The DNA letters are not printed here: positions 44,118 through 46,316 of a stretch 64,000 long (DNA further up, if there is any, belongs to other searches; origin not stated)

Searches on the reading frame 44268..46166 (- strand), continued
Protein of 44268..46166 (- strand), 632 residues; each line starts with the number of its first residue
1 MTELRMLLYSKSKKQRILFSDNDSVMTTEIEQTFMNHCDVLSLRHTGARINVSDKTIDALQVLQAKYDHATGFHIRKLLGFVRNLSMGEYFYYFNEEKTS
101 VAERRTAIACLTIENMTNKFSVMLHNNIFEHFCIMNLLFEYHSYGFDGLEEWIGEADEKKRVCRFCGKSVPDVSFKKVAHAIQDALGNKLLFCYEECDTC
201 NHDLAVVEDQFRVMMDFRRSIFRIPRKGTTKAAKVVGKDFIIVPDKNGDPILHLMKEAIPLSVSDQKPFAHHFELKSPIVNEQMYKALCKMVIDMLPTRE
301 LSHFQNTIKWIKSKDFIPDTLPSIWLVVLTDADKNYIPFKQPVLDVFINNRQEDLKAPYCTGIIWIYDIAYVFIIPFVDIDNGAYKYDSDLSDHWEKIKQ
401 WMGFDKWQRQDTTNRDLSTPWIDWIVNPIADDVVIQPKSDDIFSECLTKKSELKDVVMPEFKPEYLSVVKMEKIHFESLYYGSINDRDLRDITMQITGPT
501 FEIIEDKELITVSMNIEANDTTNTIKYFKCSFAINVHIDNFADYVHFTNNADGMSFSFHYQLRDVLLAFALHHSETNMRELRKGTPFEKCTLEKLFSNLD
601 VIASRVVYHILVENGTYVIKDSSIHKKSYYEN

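Call 54: find_encoding_contigs(protein=P0306, flank=4000, max_places=3)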
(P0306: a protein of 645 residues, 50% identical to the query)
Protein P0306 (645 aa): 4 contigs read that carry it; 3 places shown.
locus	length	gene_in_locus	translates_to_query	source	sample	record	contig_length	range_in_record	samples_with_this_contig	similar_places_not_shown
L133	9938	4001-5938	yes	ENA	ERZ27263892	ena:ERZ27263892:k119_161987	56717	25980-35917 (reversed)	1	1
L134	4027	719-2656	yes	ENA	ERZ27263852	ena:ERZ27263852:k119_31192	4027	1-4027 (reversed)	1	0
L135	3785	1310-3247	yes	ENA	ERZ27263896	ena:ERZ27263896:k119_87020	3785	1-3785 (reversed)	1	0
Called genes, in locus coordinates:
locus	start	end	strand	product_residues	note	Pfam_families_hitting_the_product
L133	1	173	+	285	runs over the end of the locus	PF00535:Glycos_transf_2, PF13641:Glyco_tranf_2_3 (faint)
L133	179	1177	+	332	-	PF00535:Glycos_transf_2, PF10111:Glyco_tranf_2_2, PF13506:Glyco_transf_21 (weak), PF13641:Glyco_tranf_2_3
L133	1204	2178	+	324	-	-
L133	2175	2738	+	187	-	PF00132:Hexapep, PF14602:Hexapep_2 (weak)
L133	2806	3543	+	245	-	PF13365:Trypsin_2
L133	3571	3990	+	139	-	-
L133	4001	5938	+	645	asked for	PF07693:KAP_NTPase (faint)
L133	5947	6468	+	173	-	PF01757:Acyl_transf_3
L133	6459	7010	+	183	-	PF01757:Acyl_transf_3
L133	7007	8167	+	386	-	PF13439:Glyco_transf_4, PF13579:Glyco_trans_4_4, PF00534:Glycos_transf_1, PF13692:Glyco_trans_1_4, PF13524:Glyco_trans_1_2 (weak)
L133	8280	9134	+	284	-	-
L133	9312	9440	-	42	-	-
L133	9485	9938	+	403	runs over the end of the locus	PF04055:Radical_SAM, PF13186:SPASM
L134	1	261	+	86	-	?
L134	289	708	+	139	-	-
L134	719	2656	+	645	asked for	PF07693:KAP_NTPase (faint)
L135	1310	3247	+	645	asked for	PF07693:KAP_NTPase (faint)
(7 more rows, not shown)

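Call 70: fold_search(model_id=the predicted structure, library=pdb)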
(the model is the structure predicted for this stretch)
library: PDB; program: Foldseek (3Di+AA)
matches with E <= 10: 661; with E <= 0.001: 0
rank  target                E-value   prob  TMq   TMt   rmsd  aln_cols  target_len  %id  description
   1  1ozb_G                8.2e-03  0.87  0.12  0.34   9.2       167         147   13  Crystal Structure of SecB complexed with SecA C-terminus (released 2003-10-14)
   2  1fx3_C                1.1e-02  0.90  0.10  0.33   8.4       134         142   13  CRYSTAL STRUCTURE OF H. INFLUENZAE SECB (released 2000-12-06)
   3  9ccr_B                1.2e-02  0.94  0.09  0.31  11.0       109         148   15  Crystal structure of the EspE7 thioesterase mutant R35A from the esperamicin biosynthetic pathway at 1.6 A (released 2025-06-25)
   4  1qyn_D                1.3e-02  0.87  0.11  0.37   8.8       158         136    8  Crystal Structure of SecB from Escherichia coli (released 2003-12-09)
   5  1fx3_B                1.3e-02  0.66  0.09  0.29   9.8       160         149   12  CRYSTAL STRUCTURE OF H. INFLUENZAE SECB (released 2000-12-06)
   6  1fx3_A                1.3e-02  0.93  0.12  0.40   7.3       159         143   12  CRYSTAL STRUCTURE OF H. INFLUENZAE SECB (released 2000-12-06)
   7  9ccr_C                1.7e-02  0.90  0.09  0.30  11.6       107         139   15  Crystal structure of the EspE7 thioesterase mutant R35A from the esperamicin biosynthetic pathway at 1.6 A (released 2025-06-25)
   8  1ozb_E                1.7e-02  0.82  0.11  0.36   8.9       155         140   12  Crystal Structure of SecB complexed with SecA C-terminus (released 2003-10-14)
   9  1ozb_F                1.9e-02  0.89  0.12  0.36   8.0       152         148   12  Crystal Structure of SecB complexed with SecA C-terminus (released 2003-10-14)
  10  1ozb_B                2.0e-02  0.72  0.10  0.32   9.4       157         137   13  Crystal Structure of SecB complexed with SecA C-terminus (released 2003-10-14)
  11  1ozb_A                2.1e-02  0.96  0.13  0.42   7.6       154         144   14  Crystal Structure of SecB complexed with SecA C-terminus (released 2003-10-14)
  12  9ccr_D                2.1e-02  0.93  0.09  0.32  10.8       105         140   15  Crystal structure of the EspE7 thioesterase mutant R35A from the esperamicin biosynthetic pathway at 1.6 A (released 2025-06-25)
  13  1ozb_C                2.1e-02  0.82  0.11  0.36   8.4       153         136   12  Crystal Structure of SecB complexed with SecA C-terminus (released 2003-10-14)
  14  2xem_A                2.1e-02  0.72  0.09  0.28  10.8       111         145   14  Induced-fit and allosteric effects upon polyene binding revealed by crystal structures of the Dynemicin thioesterase (released 2010-10-13)
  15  1fx3_D                2.5e-02  0.82  0.10  0.36   7.8       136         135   14  CRYSTAL STRUCTURE OF H. INFLUENZAE SECB (released 2000-12-06)
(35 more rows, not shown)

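Call 71: search_protein_representatives(alignment_id=A2)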
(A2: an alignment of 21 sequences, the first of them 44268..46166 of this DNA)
Query: 21 sequences, 630 profile positions. Proteins with E-value up to 0.001 (for the whole library): 2231; up to 1e-10: 1522; up to 1e-30: 308. The best 150 are listed.
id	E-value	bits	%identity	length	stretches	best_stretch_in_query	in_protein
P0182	5.3e-273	923.6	-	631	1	1-628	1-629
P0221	1.9e-269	911.9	-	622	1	1-630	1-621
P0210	1.0e-267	906.1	-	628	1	1-625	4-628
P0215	8.9e-214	727.9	-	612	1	5-618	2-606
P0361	8.9e-212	721.3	-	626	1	1-629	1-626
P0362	4.9e-208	709.0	-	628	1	1-624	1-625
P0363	8.2e-205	698.3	-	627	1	4-628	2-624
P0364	2.2e-201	687.0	-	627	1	1-629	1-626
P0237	8.2e-200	681.8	-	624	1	5-625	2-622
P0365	4.8e-197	672.7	-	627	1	1-629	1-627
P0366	7.9e-195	665.3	-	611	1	1-602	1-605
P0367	4.8e-175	600.0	-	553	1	71-616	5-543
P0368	4.1e-157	540.8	-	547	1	60-602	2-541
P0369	1.9e-137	475.8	-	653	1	2-616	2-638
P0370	3.3e-133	461.8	-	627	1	6-624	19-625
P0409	2.6e-54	201.2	-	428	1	6-410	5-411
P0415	8.0e-52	192.9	-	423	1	3-417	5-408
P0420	2.6e-50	187.9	-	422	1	1-414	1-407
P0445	1.7e-45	172.0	-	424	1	1-397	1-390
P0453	1.3e-44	169.1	-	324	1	129-412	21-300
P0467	2.3e-42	161.7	-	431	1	1-413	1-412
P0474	4.0e-42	160.9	-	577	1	135-564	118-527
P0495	6.3e-41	156.9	-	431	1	1-412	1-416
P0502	1.7e-40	155.5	-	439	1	1-395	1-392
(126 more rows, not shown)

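Call 72: search_protein_families(library=padloc, proteins=[P0420, P0445, P0467, P0495, P0502, P0409, P0415, P0453, P0474, P0369], max_evalue=0.01)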
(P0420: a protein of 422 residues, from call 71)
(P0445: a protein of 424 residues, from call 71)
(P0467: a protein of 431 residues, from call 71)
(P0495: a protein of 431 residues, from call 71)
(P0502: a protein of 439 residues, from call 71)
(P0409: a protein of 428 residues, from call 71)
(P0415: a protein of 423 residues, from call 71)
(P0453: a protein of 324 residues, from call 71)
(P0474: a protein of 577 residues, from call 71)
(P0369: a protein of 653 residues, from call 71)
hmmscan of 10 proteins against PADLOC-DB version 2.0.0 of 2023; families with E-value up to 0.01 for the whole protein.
P0420 (422 aa): 0 families

P0445 (424 aa): 0 families

P0467 (431 aa): 0 families

P0495 (431 aa): 0 families

P0502 (439 aa): 0 families

P0409 (428 aa): 0 families

P0415 (423 aa): 0 families

P0453 (324 aa): 0 families

P0474 (577 aa): 0 families

P0369 (653 aa): 0 families

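Call 73: search_protein_families(library=pfam, proteins=[P0420, P0445, P0467, P0495, P0502, P0409, P0415, P0453, P0474, P0369], max_evalue=0.01)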
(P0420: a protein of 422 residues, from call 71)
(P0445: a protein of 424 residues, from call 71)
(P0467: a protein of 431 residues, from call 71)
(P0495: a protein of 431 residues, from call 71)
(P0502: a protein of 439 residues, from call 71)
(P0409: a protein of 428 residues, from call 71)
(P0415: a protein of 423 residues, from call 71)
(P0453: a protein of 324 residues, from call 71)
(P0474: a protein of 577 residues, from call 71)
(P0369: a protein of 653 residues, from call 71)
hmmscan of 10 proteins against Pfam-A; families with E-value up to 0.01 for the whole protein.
P0420 (422 aa): 1 family
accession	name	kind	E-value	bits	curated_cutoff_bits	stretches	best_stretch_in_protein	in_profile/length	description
PF14279.12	HNH_5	-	2.9e-10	40.4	27.5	1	163-214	1-53/56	HNH endonuclease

P0445 (424 aa): 1 family
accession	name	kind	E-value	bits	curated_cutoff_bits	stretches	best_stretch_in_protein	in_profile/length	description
PF14279.12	HNH_5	-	2.7e-08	34.1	27.5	1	164-212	1-50/56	HNH endonuclease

P0467 (431 aa): 1 family
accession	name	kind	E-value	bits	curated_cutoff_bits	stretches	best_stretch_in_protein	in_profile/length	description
PF14279.12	HNH_5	-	1.1e-08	35.4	27.5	1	166-217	1-52/56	HNH endonuclease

P0495 (431 aa): 1 family
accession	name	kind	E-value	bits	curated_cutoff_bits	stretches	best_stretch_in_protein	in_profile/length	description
PF14279.12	HNH_5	-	1.8e-07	31.4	27.5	1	171-223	1-53/56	HNH endonuclease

P0502 (439 aa): 1 family
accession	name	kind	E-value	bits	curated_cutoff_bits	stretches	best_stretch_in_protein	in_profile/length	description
PF14279.12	HNH_5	-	5e-07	30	27.5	1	165-214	1-51/56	HNH endonuclease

P0409 (428 aa): 1 family
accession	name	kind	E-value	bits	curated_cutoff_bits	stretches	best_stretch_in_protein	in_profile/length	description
PF14279.12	HNH_5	-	2.2e-09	37.6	27.5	1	167-221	1-55/56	HNH endonuclease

P0415 (423 aa): 1 family
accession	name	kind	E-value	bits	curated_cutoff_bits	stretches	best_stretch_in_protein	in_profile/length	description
PF14279.12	HNH_5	-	5.2e-11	42.7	27.5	1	161-214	1-55/56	HNH endonuclease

P0453 (324 aa): 1 family
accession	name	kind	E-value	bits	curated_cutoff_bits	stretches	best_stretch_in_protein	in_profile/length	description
PF14279.12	HNH_5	-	2.7e-09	37.3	27.5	1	56-105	1-51/56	HNH endonuclease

P0474 (577 aa): 1 family
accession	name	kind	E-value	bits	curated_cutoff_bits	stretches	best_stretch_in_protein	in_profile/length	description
PF14279.12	HNH_5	-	5.4e-06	26.7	27.5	1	144-186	1-43/56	HNH endonuclease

P0369 (653 aa): 1 family
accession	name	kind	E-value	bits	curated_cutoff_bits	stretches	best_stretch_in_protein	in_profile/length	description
PF14279.12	HNH_5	-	4.8e-05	23.6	27.5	1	164-206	1-44/56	HNH endonuclease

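Call 77: search_protein_families(library=pfam, proteins=[L078:6954-8252:+], max_evalue=0.001)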
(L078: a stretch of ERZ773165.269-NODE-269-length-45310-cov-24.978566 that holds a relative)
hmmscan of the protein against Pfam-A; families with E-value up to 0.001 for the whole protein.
L078:6954-8252:+ (432 aa): 0 families

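Call 85: search_dna_similar(query=window:44268-46166:-, collection=phages, mode=protein, max_rows=15)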
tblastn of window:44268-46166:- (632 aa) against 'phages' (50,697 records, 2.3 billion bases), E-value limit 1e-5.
Records with a match: 2; places in all: 2; records where one place covers at least 80% of the query: 0.
Best place of each record, by identity: <60% 2.
By first word of the organism name: Acinetobacter 2.
By host as written in the record: - 2.
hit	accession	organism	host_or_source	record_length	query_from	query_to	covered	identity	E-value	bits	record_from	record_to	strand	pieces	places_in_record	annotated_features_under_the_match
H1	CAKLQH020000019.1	Acinetobacter phage MD-2021a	not known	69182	153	405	40%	24.6%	7e-12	75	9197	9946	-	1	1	Uncharacterised protein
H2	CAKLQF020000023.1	Acinetobacter phage MD-2021a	not known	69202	153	405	40%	24.6%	7e-12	75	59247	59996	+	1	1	Uncharacterised protein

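Call 89: find_encoding_contigs(protein=P0415, flank=4000, max_places=4)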
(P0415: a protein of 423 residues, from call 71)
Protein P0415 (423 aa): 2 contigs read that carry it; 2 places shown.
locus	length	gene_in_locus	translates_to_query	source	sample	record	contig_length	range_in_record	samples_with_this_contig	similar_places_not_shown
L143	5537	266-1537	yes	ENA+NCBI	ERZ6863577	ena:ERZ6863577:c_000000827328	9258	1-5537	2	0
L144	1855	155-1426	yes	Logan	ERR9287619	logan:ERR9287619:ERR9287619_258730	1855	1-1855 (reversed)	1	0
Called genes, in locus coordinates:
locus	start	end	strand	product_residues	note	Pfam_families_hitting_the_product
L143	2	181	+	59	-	?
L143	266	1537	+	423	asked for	PF14279:HNH_5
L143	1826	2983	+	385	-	PF04041:Glyco_hydro_130, PF00251:Glyco_hydro_32N (faint), PF04616:Glyco_hydro_43 (faint), PF22847:Glyco_hydro_43_rel (faint)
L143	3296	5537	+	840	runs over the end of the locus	PF02585:PIG-L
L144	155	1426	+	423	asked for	PF14279:HNH_5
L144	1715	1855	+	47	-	?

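Call 90: find_encoding_contigs(protein=P0420, flank=4000, max_places=3)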
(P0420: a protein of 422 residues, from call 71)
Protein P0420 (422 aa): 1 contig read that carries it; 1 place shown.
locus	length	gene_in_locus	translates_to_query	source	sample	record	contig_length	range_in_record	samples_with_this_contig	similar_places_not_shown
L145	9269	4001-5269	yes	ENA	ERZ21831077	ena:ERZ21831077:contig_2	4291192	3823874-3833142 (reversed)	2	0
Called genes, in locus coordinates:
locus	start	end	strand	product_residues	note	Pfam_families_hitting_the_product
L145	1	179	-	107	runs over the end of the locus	-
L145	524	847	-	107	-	-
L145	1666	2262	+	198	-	-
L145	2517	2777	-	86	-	-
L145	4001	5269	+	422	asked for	PF14279:HNH_5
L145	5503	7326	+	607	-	PF00149:Metallophos, PF13271:DUF4062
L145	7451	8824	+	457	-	-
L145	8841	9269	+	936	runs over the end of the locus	PF00246:Peptidase_M14, PF07602:DUF1565 (weak), PF05048:NosD, PF13229:Beta_helix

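Call 91: find_encoding_contigs(protein=P0467, flank=4000, max_places=3)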
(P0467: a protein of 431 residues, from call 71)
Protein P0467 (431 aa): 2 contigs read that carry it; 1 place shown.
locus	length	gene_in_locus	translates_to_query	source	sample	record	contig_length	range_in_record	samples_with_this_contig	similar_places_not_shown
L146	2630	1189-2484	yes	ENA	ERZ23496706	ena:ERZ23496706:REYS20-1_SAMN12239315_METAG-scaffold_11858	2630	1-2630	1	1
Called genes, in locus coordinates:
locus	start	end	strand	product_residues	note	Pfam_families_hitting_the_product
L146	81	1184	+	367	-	-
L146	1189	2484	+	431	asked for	PF14279:HNH_5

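Call 93: search_dna_similar(query=window:44268-46166:-, collection=plasmids, mode=protein, max_rows=12)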
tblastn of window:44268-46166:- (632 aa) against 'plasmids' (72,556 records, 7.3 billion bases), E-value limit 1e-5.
Records with a match: 94; places in all: 94; records where one place covers at least 80% of the query: 0.
Best place of each record, by identity: <60% 94.
By first word of the organism name: Acinetobacter 77; Hymenobacter 5; Bradyrhizobium 3; Bacillus 3; Fusobacterium 1; Methylobacterium 1; Pseudoalteromonas 1; Treponema 1; Sinorhizobium 1; Cupriavidus 1.
By predicted mobility (MOB-suite, as given by PLSDB): conjugative 50; non-mobilizable 41; mobilizable 3.
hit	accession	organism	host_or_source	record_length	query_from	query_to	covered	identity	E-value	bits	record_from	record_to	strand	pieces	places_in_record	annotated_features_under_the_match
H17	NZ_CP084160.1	Fusobacterium polymorphum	Homo sapiens,Oral cavity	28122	115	376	41%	27.2%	3e-13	81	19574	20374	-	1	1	HNH endonuclease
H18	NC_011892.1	Methylobacterium nodulans ORS 2060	-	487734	156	416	41%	26.4%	7e-19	99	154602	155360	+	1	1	helix-turn-helix domain-containing protein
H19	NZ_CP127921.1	Acinetobacter chinensis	cell culture,Influent wastewater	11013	155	389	37%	29.2%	1e-14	85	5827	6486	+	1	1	hypothetical protein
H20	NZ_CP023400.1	Pseudoalteromonas spongiae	surface seawater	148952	163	376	34%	29.3%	1e-14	86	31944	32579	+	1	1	HNH endonuclease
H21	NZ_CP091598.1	Acinetobacter baumannii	Homo sapiens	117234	153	405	40%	24.6%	2e-12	78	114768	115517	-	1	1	HNH endonuclease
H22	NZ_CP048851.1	Acinetobacter baumannii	Homo sapiens,wound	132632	153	405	40%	24.6%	2e-12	78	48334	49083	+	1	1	HNH endonuclease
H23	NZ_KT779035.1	Acinetobacter baumannii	-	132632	153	405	40%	24.6%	2e-12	78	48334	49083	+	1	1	HNH endonuclease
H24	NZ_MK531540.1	Acinetobacter baumannii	-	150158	153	405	40%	24.6%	2e-12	78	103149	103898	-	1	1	HNH endonuclease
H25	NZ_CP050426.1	Acinetobacter baumannii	Homo sapiens,BAL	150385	153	405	40%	24.6%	2e-12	78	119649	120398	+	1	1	HNH endonuclease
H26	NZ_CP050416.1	Acinetobacter baumannii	Homo sapiens,Pus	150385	153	405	40%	24.6%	2e-12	78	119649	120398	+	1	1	HNH endonuclease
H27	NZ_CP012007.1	Acinetobacter baumannii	Homo sapiens,blood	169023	153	405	40%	24.6%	2e-12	78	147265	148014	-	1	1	HNH endonuclease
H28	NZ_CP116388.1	Acinetobacter baumannii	Homo sapiens,wound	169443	153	405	40%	24.6%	2e-12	78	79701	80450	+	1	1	HNH endonuclease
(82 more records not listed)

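Call 94: get_annotated_region(hit=H21, flank=4000)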
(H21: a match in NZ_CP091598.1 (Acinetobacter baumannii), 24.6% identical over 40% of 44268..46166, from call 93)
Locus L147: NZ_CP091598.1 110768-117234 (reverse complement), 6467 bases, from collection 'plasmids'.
description: Acinetobacter baumannii strain Nord4-2 plasmid pR32_1, complete sequence
organism: Acinetobacter baumannii (NCBI taxid 470)
taxonomy: Bacteria; Pseudomonadota; Gammaproteobacteria; Moraxellales; Moraxellaceae; Acinetobacter; Acinetobacter baumannii
host: -; source: Homo sapiens; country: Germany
typing (MOB-suite, as given by PLSDB): non-mobilizable; mating-pair formation MPF_I
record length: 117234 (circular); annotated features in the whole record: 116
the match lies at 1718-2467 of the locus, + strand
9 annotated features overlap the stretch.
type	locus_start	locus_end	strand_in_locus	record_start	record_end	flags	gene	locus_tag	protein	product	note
CDS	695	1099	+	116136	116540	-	-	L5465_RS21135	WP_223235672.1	hypothetical protein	-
CDS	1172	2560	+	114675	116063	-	-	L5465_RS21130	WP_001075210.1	HNH endonuclease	-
CDS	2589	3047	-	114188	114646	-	-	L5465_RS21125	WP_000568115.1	hypothetical protein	-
CDS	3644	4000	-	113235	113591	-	-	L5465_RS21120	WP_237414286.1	hypothetical protein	-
CDS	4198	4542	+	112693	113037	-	-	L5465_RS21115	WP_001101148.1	hypothetical protein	-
CDS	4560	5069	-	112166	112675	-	-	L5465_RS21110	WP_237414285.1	hypothetical protein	-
CDS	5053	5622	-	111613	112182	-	-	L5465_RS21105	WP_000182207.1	TetR/AcrR family transcriptional regulator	GO:0006355 - regulation of DNA-templated transcription [Evidence IEA]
CDS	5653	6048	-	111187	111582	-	-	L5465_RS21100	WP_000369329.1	hypothetical protein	-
CDS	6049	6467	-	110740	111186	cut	-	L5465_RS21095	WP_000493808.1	hypothetical protein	-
